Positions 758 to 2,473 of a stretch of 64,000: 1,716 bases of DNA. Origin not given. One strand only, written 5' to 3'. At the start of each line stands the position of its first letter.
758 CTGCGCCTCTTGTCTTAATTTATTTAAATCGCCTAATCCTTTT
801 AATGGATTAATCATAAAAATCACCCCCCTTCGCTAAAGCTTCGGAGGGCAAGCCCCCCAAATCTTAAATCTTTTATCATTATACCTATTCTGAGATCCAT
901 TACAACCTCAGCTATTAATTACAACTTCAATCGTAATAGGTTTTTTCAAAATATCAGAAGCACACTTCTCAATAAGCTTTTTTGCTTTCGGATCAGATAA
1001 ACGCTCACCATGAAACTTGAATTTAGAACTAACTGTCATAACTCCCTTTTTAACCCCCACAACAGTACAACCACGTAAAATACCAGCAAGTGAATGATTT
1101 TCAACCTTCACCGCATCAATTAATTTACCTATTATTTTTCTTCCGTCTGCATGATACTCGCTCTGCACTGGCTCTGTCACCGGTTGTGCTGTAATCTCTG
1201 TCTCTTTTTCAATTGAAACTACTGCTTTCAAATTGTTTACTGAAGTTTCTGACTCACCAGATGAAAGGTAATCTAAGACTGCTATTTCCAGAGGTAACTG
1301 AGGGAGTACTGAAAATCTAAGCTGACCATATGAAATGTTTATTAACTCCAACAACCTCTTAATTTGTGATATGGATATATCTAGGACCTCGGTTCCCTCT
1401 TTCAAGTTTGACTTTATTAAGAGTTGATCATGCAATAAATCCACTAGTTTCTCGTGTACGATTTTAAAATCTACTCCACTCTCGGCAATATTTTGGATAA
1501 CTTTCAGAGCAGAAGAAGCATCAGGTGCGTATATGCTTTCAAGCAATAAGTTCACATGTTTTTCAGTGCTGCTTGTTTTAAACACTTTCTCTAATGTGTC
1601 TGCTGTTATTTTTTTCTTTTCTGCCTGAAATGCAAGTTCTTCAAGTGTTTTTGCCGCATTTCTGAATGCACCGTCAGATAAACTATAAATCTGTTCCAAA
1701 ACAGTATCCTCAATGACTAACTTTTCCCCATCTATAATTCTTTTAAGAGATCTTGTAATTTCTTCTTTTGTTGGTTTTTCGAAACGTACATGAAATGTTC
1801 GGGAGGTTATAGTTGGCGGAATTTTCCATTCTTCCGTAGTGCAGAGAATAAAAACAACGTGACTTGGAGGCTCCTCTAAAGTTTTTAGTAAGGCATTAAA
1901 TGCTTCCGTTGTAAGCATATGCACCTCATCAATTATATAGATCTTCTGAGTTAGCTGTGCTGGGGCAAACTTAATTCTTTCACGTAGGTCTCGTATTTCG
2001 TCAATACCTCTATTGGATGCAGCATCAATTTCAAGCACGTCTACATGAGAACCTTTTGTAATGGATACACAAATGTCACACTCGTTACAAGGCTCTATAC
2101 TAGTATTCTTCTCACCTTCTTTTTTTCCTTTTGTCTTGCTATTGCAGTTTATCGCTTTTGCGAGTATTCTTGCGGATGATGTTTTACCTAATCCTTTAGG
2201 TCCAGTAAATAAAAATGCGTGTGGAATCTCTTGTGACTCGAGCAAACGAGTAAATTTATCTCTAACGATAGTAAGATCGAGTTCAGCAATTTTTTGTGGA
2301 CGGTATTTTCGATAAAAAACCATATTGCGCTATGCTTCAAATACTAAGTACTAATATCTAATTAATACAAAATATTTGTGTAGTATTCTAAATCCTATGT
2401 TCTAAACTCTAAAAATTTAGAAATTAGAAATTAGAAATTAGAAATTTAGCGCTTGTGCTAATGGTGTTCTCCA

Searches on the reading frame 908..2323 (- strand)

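Call 39: search_protein_families(library=pfam, proteins=[window:908-2323:-], max_evalue=0.001)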
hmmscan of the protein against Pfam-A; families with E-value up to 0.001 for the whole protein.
window:908-2323:- (471 aa): 10 families
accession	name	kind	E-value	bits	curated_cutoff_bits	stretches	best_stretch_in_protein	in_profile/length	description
PF13177.12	DNA_pol3_delta2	-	3.7e-41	141.2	27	1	22-183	7-159/161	DNA polymerase III, delta subunit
PF00004.35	AAA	-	1.9e-11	44.9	21.2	1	38-180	2-126/131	ATPase family associated with various cellular activities (AAA)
PF13401.12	AAA_22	-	2.6e-06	28.2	27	1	38-165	9-125/130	AAA domain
PF07728.20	AAA_5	-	7.5e-06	26.4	22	0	37-63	2-29/139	AAA domain (dynein-related subfamily)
PF12169.13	DNA_pol3_gamma3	-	2e-05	24.9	24.4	1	256-308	17-69/143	DNA polymerase III subunits gamma and tau domain III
PF16193.11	AAA_assoc_2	-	6.2e-05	23.6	34.3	1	200-252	3-59/81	AAA C-terminal domain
PF05496.18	RuvB_N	-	0.00014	22.1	27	0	33-66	32-65/159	Holliday junction DNA helicase RuvB P-loop domain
PF06068.19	TIP49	-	0.00043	20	23.8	0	121-159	270-308/347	TIP49 P-loop domain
PF03215.21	Rad17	-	0.00066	20.1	23.8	0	3-60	9-71/186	Rad17 P-loop domain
PF13604.12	AAA_30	-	0.00099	19.3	27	0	37-159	21-122/191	AAA domain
